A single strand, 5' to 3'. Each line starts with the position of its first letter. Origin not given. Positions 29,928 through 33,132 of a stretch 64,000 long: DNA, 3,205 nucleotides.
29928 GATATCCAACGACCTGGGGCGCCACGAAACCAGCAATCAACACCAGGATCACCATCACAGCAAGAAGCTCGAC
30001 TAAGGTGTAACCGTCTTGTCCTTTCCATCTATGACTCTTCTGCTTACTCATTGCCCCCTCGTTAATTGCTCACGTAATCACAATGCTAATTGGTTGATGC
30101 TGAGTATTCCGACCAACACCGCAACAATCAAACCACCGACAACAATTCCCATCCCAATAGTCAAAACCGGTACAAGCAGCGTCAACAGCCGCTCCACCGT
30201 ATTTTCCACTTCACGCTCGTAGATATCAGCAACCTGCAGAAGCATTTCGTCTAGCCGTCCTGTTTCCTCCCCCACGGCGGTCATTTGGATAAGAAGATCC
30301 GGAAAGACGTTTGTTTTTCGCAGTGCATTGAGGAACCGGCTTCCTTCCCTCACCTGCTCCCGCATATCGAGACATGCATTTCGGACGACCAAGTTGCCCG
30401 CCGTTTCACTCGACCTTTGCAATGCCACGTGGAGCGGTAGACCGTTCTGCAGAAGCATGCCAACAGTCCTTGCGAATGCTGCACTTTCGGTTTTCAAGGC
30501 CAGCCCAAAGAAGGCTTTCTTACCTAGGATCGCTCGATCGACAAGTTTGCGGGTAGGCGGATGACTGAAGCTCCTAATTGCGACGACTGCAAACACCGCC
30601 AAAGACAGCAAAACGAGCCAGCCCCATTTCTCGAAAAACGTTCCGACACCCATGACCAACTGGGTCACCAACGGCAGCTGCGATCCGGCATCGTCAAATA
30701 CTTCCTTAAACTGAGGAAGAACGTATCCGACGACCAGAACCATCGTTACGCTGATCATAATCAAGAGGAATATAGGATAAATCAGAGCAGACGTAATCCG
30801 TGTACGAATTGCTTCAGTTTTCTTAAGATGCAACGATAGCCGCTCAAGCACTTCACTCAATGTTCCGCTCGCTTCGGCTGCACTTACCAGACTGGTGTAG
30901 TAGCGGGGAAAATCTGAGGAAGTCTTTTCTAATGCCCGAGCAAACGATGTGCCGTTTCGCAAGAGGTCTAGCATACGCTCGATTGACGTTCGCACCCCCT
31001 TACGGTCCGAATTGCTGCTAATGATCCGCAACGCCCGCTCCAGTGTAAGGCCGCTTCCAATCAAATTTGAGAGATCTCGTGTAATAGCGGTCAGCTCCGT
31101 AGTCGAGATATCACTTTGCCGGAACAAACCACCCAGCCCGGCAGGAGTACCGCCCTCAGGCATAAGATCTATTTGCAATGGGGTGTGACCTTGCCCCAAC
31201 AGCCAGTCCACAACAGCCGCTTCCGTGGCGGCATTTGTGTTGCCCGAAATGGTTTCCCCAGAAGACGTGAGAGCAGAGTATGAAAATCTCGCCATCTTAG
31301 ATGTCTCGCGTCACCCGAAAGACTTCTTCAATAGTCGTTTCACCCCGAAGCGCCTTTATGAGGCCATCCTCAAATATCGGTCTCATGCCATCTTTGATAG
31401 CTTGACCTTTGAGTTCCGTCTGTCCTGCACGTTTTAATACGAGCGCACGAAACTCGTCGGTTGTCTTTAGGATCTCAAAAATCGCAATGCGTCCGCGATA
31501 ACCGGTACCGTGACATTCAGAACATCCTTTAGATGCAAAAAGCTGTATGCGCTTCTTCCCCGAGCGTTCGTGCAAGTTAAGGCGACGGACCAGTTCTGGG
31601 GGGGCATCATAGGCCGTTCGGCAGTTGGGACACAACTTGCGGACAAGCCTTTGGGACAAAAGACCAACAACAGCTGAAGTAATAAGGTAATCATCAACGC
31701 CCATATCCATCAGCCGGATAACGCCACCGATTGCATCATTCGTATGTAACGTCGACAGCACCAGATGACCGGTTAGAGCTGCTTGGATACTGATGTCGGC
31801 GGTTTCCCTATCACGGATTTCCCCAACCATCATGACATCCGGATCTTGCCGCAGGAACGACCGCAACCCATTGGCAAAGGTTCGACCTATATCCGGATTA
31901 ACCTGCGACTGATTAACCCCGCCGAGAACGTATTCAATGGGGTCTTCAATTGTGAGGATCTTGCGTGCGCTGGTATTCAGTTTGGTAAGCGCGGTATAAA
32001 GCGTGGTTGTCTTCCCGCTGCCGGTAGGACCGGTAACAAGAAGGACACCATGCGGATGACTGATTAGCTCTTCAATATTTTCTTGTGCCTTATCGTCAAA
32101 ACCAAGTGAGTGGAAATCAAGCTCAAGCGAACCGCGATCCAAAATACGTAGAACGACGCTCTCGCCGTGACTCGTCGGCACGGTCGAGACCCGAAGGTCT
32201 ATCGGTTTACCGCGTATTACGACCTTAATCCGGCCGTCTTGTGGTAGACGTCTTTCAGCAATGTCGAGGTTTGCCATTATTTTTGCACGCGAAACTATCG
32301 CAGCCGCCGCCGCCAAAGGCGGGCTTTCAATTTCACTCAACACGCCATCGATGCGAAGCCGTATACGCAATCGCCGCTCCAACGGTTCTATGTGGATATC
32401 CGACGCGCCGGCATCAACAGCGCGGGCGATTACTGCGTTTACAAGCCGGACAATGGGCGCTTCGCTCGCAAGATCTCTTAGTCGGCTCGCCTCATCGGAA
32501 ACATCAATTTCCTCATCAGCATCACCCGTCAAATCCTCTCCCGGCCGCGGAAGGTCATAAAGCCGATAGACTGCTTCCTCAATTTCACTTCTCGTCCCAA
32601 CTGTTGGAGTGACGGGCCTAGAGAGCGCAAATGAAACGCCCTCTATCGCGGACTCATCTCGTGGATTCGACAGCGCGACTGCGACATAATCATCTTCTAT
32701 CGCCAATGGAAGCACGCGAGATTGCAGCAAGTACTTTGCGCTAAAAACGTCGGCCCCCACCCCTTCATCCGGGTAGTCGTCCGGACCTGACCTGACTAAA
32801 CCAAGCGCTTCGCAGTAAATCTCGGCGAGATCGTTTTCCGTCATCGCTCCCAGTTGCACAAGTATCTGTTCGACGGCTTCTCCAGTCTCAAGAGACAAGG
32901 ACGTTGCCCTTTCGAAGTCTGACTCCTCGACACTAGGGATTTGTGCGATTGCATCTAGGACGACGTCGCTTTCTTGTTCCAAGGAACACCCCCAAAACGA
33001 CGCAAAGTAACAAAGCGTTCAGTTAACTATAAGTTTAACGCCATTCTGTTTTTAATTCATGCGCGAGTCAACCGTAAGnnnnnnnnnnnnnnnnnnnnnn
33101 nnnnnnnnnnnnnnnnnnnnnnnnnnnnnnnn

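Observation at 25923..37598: Complete T2SS embedded in the island with non-canonical operon layout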

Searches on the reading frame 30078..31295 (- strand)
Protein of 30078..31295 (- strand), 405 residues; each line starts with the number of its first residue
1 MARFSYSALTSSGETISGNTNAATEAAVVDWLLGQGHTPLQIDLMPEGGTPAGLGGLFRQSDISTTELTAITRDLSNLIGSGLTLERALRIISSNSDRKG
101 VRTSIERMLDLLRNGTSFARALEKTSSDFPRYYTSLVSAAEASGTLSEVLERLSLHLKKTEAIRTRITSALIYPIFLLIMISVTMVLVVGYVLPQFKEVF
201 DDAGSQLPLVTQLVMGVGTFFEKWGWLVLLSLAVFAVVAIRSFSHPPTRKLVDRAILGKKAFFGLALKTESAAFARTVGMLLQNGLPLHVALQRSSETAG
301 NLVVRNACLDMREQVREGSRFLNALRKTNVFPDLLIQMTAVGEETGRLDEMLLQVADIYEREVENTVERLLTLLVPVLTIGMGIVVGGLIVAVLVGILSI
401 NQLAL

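Call 3: search_protein_families(library=pfam, proteins=[window:30078-31295:-], max_evalue=0.01)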
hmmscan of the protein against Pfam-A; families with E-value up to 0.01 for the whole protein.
window:30078-31295:- (405 aa): 1 family
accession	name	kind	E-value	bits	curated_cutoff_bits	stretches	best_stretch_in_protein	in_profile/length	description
PF00482.28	T2SSF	-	3.8e-59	198.6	25.2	2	274-395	1-124/125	Type II secretion system (T2SS), protein F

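Call 11: find_encoding_contigs(protein=window:30078-31295:-, flank=10000, max_places=10)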
Protein window:30078-31295:- (405 aa): no gene with exactly this product is on record in the collection.

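Call 56: search_protein_families(library=ncbifam, proteins=[window:30078-31292:-], max_evalue=0.01)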
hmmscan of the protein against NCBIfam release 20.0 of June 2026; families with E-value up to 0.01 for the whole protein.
window:30078-31292:- (404 aa): 7 families
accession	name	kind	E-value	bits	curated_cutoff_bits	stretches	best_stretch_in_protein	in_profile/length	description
TIGR02120.1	GspF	equivalog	4.9e-103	345.5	424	1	3-402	1-400/401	type II secretion system inner membrane protein GspF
NF047826.1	T3SSXpsF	equivalog_domain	2.1e-88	296.8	650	1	2-398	3-399/405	type II secretion system protein XpsF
NF052606.1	T4PiliAsmPilCMyx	equivalog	6.5e-69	232.8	700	1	2-400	21-415/419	type IV pilus assembly protein PilC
NF052607.1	T4PiliAsmPilCThrm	equivalog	1.7e-67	228.3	700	1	3-399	4-400/406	type IV pilus assembly protein PilC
NF007861.0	PRK10573.1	equivalog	4.7e-62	210.3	401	1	3-398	7-393/401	protein transport protein HofC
NF041012.2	T4P_ComGB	equivalog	6.8e-43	147.3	240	1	71-394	7-325/332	competence type IV pilus assembly protein ComGB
NF045751.1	MPN385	equivalog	6.4e-05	23.6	120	1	337-398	37-97/105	MPN385 family protein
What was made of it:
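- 30078..31295 (-): gspF, inner-membrane platform. Calls 3 and 56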

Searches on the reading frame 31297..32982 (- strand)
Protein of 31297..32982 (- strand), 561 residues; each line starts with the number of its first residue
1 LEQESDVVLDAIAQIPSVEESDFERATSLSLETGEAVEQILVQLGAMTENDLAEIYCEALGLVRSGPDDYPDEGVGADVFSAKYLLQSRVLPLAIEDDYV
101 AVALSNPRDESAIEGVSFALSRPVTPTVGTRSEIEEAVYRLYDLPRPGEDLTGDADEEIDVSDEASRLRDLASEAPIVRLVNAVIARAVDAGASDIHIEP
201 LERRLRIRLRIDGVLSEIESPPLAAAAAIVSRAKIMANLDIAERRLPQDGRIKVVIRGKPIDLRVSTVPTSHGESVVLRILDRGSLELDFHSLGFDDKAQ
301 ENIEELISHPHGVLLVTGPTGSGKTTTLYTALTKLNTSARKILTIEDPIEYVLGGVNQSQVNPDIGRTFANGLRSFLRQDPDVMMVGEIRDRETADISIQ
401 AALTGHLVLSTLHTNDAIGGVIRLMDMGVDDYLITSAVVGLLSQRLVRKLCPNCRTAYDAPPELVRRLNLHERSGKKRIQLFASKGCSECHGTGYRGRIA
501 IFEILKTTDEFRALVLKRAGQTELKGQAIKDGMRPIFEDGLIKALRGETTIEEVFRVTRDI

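Call 3: search_protein_families(library=pfam, proteins=[window:31297-32982:-], max_evalue=0.01)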
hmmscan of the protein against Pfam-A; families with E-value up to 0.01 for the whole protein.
window:31297-32982:- (561 aa): 10 families
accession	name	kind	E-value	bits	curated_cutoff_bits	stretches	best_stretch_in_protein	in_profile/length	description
PF00437.27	T2SSE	-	4.7e-143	476.8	24.9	1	172-556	3-370/370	Type II/IV secretion system protein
PF05157.20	MshEN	-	7.4e-13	48.7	23.1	1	78-145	19-87/90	MshEN domain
PF25199.1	nSTAND_NTPase5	-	2.7e-05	24.5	34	1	300-350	29-81/145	Novel STAND NTPase 5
PF13191.12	AAA_16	-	0.00034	21.6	32.6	1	310-406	24-111/167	AAA ATPase domain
PF13401.12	AAA_22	-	0.00083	20.1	27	1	311-344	5-38/130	AAA domain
PF13604.12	AAA_30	-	0.0018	18.5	27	1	301-340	8-47/191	AAA domain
PF04851.21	ResIII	-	0.0024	18.3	22.5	1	298-347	10-61/164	Type III restriction enzyme, res subunit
PF13086.12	AAA_11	-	0.0024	18.1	27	1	295-341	2-54/257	AAA domain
PF20720.3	nSTAND3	-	0.0038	17.4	27.2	1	310-348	16-54/155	Novel STAND NTPase 3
PF13555.12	AAA_29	-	0.0047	17.1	27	1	308-328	19-39/61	P-loop containing region of AAA domain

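Call 56: search_protein_families(library=ncbifam, proteins=[window:31297-32979:-], max_evalue=0.01)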
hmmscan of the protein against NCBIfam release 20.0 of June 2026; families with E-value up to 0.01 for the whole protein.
window:31297-32979:- (560 aa): 22 families
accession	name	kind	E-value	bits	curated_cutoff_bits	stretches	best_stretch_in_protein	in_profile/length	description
TIGR02533.1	type_II_gspE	equivalog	4.1e-186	619.4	630.25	1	80-557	5-486/486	type II secretion system ATPase GspE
TIGR02538.1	type_IV_pilB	equivalog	5.9e-173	576.5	675.65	1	13-558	8-563/564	type IV-A pilus assembly ATPase PilB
NF053534.1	T4PilAsmATPsTfpB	equivalog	2.4e-141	472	850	1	76-557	94-582/584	type IV pilus assembly ATPase TfpB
NF007755.0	PRK10436.1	equivalog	2.7e-139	464.8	617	1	89-557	19-459/465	type II secretion system protein GspE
NF041000.1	ATPase_ComGA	equivalog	6.4e-78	261.4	300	1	182-447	2-266/267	competence type IV pilus ATPase ComGA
TIGR01420.1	pilT_fam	subfamily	6.9e-53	180.1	319.1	1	181-448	3-270/343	PilT/PilU family type 4a pilus ATPase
TIGR02525.1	plasmid_TraJ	equivalog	3.2e-26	92.2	368.3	1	309-429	148-275/372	plasmid transfer ATPase TraJ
TIGR02524.1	dot_icm_DotB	equivalog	1.4e-23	83.7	463.3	1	300-424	124-257/358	Dot/Icm type IV secretion system ATPase DotB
NF058587.1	archaellum_moto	equivalog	1.1e-14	54.1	550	1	313-421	278-391/527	archaellum flagellar ATPase motor FlaI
TIGR02782.1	TrbB_P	equivalog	1.3e-13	50.9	304.55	1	298-425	125-254/303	P-type conjugative transfer ATPase TrbB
NF010469.0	PRK13894.1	subfamily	1.8e-12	47.2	508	1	298-424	138-265/320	conjugal transfer ATPase TrbB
TIGR02788.1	VirB11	equivalog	2.5e-12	46.5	249.95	1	298-428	133-267/308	P-type DNA transfer ATPase VirB11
TIGR03819.1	heli_sec_ATPase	hypoth_equivalog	3e-12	46.4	373.15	1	264-427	128-301/340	TadA family conjugal transfer-associated ATPase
NF053672.1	bindosome_BasE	exception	1.5e-09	37.1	1000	1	314-423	274-388/512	bindosome assembly system ATPase subunit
NF010425.0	PRK13851.1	equivalog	4.5e-08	32.3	461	1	311-424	163-281/344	type IV secretion system protein VirB11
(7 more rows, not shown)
